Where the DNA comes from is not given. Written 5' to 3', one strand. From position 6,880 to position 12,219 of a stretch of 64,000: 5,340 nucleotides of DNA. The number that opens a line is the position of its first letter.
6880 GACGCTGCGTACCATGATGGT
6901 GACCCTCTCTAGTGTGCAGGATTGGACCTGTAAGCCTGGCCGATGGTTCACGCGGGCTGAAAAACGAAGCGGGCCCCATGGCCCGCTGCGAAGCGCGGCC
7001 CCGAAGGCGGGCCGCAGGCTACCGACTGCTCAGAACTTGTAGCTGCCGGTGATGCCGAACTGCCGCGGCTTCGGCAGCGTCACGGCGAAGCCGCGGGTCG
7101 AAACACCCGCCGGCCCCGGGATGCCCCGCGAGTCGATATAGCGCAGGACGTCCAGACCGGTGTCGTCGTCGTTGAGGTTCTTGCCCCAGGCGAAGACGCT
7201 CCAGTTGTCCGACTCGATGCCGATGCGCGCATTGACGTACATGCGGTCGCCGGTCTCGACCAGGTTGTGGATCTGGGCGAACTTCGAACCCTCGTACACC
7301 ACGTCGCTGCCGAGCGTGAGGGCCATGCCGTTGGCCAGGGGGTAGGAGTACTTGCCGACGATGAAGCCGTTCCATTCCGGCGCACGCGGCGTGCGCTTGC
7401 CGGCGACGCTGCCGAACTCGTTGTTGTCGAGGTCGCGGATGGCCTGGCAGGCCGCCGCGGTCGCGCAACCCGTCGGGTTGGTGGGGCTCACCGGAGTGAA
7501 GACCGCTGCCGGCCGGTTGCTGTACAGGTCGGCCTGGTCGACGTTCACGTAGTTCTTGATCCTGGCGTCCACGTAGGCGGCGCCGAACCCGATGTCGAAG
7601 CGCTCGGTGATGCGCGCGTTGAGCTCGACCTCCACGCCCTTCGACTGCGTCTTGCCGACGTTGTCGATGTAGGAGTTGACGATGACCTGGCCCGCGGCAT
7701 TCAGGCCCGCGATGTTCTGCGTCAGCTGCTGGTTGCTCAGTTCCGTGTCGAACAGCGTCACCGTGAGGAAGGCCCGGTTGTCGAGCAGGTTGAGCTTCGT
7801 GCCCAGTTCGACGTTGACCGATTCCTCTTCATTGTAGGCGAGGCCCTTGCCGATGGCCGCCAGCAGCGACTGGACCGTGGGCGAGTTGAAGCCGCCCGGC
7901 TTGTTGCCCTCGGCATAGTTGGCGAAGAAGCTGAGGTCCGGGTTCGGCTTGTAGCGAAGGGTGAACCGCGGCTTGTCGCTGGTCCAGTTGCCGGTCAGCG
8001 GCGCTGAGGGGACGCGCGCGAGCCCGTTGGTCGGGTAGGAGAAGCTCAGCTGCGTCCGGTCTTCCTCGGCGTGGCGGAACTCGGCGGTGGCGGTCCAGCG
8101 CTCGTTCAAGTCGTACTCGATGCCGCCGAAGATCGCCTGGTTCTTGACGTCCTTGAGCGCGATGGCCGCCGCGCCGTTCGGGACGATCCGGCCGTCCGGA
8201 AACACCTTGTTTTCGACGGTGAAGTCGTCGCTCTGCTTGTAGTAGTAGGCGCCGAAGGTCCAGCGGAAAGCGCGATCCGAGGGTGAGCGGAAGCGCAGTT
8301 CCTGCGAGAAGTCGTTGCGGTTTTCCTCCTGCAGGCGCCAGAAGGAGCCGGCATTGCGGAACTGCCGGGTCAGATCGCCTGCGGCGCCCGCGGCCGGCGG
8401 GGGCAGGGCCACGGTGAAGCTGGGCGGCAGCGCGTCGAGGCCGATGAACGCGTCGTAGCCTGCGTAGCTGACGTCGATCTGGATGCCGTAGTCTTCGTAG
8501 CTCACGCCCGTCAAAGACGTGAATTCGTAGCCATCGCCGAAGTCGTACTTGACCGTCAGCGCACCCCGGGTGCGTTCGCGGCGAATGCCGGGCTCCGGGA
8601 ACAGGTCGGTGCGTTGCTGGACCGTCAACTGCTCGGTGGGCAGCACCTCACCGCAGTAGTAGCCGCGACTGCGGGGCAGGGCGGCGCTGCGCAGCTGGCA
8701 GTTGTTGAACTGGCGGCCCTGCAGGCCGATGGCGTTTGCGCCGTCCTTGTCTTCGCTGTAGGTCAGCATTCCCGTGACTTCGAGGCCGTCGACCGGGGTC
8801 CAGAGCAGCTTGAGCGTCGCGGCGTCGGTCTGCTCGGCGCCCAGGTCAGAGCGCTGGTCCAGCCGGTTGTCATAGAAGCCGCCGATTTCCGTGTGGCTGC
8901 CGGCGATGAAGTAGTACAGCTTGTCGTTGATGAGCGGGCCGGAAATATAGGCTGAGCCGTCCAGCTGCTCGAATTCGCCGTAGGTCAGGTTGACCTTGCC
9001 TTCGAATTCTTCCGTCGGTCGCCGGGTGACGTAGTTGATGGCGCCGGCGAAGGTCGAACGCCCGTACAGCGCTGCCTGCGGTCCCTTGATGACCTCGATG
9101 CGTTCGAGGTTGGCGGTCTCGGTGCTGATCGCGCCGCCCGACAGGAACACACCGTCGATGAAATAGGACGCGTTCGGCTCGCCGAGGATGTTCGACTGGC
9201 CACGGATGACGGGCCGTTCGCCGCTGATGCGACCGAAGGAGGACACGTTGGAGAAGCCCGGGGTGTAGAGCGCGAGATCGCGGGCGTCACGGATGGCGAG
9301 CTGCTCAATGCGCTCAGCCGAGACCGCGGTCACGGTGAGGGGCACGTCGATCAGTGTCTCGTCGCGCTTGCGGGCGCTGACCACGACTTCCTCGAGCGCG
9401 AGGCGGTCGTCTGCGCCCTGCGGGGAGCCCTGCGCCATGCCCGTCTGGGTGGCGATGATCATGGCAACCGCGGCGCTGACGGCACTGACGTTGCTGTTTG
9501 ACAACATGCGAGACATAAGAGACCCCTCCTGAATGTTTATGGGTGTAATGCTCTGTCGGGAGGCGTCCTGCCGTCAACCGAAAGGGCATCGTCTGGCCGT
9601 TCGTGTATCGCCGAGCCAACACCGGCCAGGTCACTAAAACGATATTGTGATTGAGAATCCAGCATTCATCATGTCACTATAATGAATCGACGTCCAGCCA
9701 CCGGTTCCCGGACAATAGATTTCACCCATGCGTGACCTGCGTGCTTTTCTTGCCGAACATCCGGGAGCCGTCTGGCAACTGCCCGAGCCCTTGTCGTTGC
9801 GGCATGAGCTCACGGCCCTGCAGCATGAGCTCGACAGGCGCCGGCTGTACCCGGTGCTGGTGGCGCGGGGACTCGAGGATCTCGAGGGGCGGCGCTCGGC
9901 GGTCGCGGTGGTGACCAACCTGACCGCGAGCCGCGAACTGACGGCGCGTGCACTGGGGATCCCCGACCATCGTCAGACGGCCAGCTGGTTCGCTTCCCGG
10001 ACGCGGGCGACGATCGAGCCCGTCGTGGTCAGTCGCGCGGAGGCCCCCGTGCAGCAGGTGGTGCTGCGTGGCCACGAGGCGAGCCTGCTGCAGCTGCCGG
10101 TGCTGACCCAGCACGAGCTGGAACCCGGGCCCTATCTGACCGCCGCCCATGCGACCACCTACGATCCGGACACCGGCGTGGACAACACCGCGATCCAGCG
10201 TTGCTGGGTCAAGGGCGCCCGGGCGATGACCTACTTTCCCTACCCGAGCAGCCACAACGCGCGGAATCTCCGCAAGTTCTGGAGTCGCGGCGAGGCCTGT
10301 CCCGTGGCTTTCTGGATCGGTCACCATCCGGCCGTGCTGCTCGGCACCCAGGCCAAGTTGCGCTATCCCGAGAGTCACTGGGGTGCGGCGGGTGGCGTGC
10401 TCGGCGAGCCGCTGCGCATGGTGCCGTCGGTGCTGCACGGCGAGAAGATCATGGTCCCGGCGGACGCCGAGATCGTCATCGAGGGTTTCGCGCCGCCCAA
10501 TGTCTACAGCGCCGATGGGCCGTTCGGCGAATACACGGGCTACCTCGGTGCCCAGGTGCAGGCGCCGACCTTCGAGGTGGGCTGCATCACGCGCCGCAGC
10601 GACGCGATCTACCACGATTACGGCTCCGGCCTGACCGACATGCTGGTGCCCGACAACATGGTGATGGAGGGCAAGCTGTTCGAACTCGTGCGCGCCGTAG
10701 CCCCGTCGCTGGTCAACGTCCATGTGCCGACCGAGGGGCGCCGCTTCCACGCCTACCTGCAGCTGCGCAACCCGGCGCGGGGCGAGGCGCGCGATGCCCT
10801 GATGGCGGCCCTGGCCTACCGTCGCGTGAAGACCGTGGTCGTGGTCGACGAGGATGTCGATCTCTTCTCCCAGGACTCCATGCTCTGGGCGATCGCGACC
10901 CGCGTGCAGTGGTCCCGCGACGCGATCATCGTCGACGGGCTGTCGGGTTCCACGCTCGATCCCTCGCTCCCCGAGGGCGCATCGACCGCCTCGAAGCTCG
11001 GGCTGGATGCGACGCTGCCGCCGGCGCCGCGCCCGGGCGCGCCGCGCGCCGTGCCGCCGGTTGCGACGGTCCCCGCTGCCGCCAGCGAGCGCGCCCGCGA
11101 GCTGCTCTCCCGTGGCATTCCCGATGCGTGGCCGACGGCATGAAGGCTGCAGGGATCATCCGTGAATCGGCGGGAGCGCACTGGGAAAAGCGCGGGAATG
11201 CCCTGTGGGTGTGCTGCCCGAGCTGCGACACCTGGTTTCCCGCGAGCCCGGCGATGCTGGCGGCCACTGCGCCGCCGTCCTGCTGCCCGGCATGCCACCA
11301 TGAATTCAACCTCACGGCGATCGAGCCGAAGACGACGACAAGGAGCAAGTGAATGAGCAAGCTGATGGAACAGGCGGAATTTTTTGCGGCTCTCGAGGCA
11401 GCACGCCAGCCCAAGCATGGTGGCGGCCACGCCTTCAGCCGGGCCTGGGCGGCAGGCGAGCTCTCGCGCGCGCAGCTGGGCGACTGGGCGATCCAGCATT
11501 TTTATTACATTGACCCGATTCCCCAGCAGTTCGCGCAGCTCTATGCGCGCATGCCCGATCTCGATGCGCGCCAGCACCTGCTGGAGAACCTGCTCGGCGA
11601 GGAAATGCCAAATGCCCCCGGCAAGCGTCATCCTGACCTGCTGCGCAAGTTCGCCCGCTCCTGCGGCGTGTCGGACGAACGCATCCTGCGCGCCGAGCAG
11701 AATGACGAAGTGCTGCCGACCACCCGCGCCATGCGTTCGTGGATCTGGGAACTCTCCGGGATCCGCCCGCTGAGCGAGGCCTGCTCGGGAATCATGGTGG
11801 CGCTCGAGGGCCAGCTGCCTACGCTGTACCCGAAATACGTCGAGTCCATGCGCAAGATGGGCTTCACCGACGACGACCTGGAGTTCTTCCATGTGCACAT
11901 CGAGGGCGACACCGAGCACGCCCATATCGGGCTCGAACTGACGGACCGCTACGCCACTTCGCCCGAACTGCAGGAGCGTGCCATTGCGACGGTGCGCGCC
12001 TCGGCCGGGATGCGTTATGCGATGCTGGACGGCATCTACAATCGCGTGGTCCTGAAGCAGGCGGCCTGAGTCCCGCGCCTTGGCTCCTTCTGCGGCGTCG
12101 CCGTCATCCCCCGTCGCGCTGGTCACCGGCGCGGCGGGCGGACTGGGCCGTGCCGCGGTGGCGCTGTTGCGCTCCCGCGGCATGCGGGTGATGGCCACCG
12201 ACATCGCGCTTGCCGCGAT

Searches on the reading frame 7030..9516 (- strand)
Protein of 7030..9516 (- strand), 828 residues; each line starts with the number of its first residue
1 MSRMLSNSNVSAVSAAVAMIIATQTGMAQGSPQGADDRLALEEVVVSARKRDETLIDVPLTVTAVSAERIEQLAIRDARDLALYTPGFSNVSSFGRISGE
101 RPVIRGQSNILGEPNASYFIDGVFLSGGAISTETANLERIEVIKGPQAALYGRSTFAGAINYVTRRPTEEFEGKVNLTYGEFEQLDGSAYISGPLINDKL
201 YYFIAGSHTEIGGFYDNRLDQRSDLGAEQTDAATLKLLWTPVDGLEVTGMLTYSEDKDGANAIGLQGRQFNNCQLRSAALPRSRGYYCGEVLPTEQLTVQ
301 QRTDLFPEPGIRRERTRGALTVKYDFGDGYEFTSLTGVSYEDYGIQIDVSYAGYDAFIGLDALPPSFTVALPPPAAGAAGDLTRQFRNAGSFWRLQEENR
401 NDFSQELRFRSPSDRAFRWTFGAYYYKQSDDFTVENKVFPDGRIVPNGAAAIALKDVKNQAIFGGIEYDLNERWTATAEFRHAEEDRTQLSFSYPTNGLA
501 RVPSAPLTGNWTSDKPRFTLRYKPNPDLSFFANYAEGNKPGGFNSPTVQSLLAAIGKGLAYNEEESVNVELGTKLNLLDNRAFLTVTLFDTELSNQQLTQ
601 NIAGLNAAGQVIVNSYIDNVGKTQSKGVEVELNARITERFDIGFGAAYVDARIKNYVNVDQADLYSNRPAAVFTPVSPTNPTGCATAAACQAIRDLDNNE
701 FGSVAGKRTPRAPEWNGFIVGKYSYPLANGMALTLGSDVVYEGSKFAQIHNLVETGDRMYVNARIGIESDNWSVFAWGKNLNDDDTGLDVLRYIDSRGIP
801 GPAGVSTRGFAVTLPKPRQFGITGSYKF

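Call 73: search_protein_families(library=pfam, proteins=[window:7030-9516:-], max_evalue=0.0001)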
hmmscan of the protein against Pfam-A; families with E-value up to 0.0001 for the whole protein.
window:7030-9516:- (828 aa): 2 families
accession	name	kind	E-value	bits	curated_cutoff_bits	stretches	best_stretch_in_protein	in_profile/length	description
PF00593.30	TonB_dep_Rec_b-barrel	-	1.2e-34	121.4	27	1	302-781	47-436/436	TonB dependent receptor-like, beta-barrel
PF07715.20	Plug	-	1e-17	65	23.9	1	55-159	2-107/107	TonB-dependent Receptor Plug Domain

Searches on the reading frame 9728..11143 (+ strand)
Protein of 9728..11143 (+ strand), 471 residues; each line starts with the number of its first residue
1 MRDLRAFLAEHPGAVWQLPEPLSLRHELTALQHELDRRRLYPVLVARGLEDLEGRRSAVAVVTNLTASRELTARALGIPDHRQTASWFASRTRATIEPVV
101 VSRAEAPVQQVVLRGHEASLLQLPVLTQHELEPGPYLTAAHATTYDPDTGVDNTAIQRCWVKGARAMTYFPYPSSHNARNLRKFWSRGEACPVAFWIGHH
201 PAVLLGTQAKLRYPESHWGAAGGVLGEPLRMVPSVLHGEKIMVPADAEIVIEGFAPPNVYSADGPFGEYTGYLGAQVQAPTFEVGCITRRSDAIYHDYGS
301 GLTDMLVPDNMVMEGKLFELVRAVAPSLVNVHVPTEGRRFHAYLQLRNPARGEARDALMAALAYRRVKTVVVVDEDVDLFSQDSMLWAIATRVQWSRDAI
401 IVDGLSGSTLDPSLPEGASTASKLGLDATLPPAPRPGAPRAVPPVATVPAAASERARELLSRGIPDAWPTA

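Call 73: search_protein_families(library=pfam, proteins=[window:9728-11143:+], max_evalue=0.0001)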
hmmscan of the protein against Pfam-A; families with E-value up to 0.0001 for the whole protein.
window:9728-11143:+ (471 aa): 3 families
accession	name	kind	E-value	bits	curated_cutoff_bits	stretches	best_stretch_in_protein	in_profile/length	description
PF01977.22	UbiD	-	1.7e-47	161.7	23.3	1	100-298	2-201/206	3-octaprenyl-4-hydroxybenzoate carboxy-lyase Rift-related domain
PF20696.2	UbiD_C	-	1.5e-26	93.3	24.2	1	313-428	8-127/127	3-octaprenyl-4-hydroxybenzoate carboxy-lyase C-terminal domain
PF20695.2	UbiD_N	-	2.9e-06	27.7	24.3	1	18-82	13-69/78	3-octaprenyl-4-hydroxybenzoate carboxy-lyase N-terminal domain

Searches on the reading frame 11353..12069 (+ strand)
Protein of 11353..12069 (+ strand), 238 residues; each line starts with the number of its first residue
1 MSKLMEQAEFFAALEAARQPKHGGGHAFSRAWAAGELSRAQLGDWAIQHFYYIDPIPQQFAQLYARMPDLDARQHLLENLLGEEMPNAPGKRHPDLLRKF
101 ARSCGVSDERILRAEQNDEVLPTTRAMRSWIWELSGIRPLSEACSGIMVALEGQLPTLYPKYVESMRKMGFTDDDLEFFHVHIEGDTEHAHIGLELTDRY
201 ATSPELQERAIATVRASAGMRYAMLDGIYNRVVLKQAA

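Call 73: search_protein_families(library=pfam, proteins=[window:11353-12069:+], max_evalue=0.0001)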
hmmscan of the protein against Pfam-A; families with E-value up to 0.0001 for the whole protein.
window:11353-12069:+ (238 aa): 2 families
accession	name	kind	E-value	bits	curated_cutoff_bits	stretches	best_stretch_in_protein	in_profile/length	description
PF14518.11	Haem_oxygenas_2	-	4.1e-25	89.1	28.9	1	45-221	3-176/177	Iron-containing redox enzyme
PF03070.21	TENA_THI-4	-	3.4e-12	47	22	1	26-129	14-111/210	TENA/THI-4/PQQC family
